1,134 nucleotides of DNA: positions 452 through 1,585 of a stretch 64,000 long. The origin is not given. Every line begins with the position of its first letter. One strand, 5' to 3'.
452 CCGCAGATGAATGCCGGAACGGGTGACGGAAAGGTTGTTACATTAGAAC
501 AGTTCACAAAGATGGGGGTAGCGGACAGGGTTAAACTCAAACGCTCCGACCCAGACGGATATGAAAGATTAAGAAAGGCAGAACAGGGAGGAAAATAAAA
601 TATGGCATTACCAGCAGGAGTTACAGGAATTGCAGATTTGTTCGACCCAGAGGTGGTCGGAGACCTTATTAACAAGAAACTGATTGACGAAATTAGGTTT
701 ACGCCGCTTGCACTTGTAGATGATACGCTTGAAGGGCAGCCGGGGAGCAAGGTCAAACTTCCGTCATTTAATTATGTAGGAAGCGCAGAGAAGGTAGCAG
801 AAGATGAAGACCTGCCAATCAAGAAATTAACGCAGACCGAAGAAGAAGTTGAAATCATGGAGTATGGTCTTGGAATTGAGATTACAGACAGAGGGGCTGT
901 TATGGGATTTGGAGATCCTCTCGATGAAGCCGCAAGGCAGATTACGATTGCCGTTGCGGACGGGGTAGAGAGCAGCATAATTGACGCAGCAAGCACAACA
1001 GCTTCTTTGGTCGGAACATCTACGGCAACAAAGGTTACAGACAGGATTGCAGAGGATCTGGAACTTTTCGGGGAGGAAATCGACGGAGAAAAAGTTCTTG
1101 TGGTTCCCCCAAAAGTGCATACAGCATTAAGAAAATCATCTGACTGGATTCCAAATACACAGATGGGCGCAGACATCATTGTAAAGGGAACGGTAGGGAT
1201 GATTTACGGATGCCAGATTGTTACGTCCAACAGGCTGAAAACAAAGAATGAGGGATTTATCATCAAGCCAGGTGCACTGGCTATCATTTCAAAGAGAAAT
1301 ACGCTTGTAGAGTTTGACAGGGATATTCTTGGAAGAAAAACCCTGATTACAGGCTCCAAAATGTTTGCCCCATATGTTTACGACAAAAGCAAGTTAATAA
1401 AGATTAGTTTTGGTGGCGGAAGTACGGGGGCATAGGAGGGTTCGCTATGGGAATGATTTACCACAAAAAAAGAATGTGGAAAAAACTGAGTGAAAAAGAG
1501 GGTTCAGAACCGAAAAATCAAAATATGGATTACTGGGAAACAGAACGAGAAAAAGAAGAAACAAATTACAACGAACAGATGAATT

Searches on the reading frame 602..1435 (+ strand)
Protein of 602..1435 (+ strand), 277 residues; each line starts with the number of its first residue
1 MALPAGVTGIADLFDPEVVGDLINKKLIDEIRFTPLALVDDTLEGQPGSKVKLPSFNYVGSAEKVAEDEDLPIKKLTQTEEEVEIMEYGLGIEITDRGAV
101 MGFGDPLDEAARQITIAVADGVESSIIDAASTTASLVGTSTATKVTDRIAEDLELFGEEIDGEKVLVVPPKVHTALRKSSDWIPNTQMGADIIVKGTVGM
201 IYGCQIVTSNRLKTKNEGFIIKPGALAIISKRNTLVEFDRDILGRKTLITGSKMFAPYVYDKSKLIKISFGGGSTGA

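Call 68: search_protein_families(library=pfam, max_evalue=0.001, proteins=[window:602-1435:+])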
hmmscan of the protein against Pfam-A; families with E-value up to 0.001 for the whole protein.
window:602-1435:+ (277 aa): 1 family
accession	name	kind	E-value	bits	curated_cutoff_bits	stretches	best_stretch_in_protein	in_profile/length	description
PF25209.1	Phage_capsid_4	-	1.3e-12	49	27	1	16-214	12-204/262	Phage capsid protein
